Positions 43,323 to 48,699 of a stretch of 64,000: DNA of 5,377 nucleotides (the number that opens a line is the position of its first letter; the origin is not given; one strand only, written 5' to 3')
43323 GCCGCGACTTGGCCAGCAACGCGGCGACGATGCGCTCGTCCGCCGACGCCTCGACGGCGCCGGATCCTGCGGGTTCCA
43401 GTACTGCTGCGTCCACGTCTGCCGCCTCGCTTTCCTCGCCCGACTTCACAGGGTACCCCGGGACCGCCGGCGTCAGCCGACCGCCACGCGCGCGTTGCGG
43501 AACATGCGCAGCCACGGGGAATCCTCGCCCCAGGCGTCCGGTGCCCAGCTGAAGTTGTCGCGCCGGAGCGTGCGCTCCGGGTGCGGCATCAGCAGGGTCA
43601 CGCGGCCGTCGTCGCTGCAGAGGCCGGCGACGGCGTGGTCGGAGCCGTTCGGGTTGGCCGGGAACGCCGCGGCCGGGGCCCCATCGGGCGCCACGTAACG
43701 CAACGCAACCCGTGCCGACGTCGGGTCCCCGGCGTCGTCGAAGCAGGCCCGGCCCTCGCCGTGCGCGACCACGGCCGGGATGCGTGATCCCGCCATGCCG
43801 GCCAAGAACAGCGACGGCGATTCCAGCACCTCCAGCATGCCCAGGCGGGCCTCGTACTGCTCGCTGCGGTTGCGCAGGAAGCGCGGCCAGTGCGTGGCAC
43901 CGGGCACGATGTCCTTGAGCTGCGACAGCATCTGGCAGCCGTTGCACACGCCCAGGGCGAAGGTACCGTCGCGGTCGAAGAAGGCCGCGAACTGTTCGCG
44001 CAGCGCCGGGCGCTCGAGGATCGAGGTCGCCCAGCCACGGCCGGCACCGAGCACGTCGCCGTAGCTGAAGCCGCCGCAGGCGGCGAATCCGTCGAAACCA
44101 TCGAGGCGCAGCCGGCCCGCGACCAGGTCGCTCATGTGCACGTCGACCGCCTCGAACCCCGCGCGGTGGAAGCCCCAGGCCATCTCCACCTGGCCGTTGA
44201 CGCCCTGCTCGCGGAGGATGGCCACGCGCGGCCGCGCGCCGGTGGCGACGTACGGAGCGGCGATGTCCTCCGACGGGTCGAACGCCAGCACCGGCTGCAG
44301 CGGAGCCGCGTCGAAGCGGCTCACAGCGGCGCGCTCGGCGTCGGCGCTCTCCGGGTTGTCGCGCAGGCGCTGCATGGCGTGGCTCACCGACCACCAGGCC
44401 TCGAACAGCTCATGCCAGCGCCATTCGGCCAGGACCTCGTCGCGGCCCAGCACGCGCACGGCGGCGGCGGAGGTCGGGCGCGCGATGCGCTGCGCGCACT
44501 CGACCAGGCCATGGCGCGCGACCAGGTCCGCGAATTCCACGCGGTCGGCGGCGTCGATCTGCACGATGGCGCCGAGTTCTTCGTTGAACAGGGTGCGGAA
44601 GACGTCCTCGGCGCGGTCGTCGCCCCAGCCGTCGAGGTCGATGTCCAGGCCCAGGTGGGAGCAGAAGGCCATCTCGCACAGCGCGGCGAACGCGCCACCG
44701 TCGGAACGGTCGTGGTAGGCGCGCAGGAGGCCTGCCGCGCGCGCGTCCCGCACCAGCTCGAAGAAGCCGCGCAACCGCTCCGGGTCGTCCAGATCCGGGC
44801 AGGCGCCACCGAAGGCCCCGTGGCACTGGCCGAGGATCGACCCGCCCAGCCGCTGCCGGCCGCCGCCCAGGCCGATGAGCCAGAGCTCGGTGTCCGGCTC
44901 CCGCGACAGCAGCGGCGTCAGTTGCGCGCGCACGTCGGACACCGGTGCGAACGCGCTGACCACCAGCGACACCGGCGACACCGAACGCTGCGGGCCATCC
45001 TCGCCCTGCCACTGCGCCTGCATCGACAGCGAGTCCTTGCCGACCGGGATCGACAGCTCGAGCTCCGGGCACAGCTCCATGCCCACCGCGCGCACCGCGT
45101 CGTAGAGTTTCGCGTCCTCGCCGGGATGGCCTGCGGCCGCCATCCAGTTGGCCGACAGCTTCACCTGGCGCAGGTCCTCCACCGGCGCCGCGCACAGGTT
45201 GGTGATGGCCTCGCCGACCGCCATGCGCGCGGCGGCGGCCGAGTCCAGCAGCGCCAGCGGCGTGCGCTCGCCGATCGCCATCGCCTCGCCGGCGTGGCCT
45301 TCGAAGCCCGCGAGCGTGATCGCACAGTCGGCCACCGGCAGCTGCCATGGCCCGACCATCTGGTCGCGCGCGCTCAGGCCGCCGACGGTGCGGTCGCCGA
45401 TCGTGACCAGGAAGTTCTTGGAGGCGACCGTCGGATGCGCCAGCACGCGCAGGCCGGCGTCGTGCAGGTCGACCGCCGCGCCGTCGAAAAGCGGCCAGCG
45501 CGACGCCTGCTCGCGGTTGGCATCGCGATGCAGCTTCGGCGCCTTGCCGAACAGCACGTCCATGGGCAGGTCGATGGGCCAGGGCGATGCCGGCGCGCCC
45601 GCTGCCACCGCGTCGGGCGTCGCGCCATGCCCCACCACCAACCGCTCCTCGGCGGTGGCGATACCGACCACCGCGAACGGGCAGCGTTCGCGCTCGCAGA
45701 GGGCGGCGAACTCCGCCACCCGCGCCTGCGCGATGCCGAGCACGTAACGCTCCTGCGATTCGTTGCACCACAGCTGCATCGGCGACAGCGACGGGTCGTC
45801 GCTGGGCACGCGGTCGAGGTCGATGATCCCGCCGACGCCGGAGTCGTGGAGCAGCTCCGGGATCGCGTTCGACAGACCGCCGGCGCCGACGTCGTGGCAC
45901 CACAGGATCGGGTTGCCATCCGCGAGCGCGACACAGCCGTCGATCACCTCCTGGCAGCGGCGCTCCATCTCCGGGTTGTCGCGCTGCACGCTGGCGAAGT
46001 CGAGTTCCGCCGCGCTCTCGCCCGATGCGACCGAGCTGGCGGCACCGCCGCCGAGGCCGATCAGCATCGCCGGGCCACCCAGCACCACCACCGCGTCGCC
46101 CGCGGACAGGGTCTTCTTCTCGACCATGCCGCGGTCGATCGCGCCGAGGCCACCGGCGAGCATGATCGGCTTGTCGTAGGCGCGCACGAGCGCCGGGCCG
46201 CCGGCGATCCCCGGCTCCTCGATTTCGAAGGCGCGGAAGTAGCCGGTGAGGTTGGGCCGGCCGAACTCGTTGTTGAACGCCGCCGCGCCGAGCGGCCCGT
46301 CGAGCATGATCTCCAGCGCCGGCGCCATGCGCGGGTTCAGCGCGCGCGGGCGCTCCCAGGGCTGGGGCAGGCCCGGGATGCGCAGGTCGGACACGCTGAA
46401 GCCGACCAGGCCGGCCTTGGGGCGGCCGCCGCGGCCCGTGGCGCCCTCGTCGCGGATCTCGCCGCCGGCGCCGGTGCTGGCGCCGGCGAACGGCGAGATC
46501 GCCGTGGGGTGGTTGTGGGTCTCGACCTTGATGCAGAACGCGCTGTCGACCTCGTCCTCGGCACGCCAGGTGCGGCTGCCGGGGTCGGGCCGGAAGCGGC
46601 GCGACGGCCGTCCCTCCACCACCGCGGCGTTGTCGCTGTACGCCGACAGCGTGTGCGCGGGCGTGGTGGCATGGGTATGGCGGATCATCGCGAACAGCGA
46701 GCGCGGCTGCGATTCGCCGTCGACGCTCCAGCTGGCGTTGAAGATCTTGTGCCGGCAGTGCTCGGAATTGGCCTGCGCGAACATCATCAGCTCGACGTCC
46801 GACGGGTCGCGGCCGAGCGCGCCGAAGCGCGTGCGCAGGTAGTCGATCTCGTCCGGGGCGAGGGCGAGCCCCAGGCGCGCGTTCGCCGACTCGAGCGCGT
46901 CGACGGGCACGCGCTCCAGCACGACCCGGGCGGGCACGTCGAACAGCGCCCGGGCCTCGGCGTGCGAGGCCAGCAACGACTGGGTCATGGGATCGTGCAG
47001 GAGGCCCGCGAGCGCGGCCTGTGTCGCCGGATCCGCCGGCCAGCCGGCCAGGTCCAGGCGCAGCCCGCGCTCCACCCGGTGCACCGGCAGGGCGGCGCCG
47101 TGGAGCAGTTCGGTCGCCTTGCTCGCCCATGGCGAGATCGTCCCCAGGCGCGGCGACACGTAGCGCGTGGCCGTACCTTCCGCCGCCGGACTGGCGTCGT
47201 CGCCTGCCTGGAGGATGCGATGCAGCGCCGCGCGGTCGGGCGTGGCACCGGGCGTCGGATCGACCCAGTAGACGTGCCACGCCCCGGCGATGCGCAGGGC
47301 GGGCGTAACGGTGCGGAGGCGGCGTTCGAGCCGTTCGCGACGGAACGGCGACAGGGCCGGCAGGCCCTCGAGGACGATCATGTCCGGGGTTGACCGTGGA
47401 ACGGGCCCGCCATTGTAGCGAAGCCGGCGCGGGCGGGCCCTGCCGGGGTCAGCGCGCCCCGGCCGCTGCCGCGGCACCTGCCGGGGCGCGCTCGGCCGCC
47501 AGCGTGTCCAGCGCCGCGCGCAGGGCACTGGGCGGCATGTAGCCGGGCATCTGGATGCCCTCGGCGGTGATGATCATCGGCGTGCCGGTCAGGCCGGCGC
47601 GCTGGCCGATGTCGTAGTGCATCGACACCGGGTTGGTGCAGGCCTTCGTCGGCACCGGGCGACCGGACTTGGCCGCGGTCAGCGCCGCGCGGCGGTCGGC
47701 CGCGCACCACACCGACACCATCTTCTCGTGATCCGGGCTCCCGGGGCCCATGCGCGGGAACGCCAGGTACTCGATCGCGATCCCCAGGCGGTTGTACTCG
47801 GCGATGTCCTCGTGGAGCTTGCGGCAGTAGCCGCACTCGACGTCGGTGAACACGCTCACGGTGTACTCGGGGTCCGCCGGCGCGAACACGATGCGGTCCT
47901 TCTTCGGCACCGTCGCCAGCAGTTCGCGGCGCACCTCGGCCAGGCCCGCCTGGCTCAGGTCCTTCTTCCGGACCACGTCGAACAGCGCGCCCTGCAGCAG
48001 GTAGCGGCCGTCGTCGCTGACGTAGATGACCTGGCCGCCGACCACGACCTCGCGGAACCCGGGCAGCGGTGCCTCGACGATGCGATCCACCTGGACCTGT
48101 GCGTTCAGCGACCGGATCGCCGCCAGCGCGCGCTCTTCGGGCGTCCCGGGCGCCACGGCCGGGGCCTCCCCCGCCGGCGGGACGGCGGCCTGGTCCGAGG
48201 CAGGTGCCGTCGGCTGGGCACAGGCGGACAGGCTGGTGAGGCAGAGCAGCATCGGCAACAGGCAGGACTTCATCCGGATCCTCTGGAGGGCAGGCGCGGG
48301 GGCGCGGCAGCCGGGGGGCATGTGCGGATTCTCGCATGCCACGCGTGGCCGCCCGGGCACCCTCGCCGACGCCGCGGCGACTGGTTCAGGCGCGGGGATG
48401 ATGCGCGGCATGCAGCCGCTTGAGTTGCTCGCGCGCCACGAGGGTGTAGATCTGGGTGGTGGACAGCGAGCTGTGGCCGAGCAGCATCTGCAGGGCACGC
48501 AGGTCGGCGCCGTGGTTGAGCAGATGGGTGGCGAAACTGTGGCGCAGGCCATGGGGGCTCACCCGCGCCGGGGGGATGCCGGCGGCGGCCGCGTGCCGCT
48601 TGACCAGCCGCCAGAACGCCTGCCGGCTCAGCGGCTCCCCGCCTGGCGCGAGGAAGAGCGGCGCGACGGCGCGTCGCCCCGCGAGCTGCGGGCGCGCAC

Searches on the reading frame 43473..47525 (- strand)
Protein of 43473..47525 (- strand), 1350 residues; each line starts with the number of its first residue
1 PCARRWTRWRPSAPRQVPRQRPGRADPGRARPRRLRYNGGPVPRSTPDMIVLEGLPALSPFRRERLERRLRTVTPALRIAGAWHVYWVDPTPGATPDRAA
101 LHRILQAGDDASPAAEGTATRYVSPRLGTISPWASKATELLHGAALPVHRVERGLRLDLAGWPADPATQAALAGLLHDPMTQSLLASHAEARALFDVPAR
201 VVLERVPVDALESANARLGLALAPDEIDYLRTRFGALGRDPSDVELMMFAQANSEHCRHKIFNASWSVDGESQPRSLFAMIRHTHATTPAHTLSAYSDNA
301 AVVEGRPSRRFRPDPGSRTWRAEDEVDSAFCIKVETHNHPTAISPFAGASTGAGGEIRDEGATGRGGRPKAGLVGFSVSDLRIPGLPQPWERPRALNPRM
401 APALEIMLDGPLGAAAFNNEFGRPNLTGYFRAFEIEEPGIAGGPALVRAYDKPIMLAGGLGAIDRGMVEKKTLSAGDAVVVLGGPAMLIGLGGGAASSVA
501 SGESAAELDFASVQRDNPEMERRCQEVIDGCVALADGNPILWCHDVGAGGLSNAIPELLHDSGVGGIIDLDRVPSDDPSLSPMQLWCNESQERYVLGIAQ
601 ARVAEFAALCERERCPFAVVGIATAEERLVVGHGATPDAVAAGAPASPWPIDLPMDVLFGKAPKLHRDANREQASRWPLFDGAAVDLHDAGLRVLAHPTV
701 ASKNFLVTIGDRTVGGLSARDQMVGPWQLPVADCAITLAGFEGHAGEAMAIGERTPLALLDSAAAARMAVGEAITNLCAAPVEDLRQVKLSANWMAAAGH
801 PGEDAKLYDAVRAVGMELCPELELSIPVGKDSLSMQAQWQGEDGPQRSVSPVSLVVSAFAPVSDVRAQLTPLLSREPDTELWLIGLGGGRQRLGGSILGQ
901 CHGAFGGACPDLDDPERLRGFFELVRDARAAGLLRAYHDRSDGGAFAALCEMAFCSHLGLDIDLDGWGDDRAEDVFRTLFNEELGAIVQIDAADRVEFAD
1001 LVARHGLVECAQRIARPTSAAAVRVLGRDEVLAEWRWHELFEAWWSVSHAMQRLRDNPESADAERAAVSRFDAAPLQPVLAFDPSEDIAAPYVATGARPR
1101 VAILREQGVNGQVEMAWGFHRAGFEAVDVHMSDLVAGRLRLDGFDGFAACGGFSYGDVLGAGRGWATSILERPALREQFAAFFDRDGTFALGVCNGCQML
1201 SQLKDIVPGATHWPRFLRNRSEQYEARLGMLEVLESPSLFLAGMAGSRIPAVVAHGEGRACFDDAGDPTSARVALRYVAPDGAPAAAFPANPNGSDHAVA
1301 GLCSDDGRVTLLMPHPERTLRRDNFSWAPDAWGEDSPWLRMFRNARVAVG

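Call 61: search_protein_families(library=pfam, proteins=[window:43473-47525:-], max_evalue=0.00001)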
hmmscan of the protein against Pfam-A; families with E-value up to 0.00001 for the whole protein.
window:43473-47525:- (1350 aa): 5 families
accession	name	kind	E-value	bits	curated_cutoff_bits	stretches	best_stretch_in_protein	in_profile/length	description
PF13507.12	GATase_5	-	3e-97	325.2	27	1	1098-1346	1-257/260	CobB/CobQ-like glutamine amidotransferase domain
PF22689.1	FGAR-AT_PurM_N-like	-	6.5e-80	266.9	27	1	702-861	1-160/160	FGAR-AT PurM_N-like domain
PF02769.27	AIRS_C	-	5.4e-47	160.3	23.1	2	475-631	2-153/156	AIR synthase related protein, C-terminal domain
PF18076.6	FGAR-AT_N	-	1.6e-27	96.2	26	1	84-195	2-115/115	Formylglycinamide ribonucleotide amidotransferase N-terminal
PF18072.6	FGAR-AT_linker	-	1.5e-21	77.1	26.6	1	211-260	1-50/50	Formylglycinamide ribonucleotide amidotransferase linker domain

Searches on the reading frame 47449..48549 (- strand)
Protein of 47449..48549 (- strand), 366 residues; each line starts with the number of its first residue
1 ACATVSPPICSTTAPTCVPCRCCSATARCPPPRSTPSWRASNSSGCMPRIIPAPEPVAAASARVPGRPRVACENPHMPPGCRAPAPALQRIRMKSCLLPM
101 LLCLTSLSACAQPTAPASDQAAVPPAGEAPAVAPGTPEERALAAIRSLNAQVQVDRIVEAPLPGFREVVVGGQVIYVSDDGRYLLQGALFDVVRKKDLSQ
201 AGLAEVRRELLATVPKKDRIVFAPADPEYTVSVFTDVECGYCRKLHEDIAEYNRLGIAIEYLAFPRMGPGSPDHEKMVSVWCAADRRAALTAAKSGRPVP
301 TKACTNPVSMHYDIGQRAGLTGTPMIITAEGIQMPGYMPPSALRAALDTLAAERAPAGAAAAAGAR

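Call 61: search_protein_families(library=pfam, proteins=[window:47449-48549:-], max_evalue=0.00001)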
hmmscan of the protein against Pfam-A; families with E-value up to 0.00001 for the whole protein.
window:47449-48549:- (366 aa): 2 families
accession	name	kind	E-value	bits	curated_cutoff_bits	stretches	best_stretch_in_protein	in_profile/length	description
PF10411.14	DsbC_N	-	1.5e-17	63.4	25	1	138-199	7-69/70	Disulfide bond isomerase protein N-terminal domain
PF13098.12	Thioredoxin_2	-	3.3e-17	63.2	27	1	228-347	6-104/104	Thioredoxin-like domain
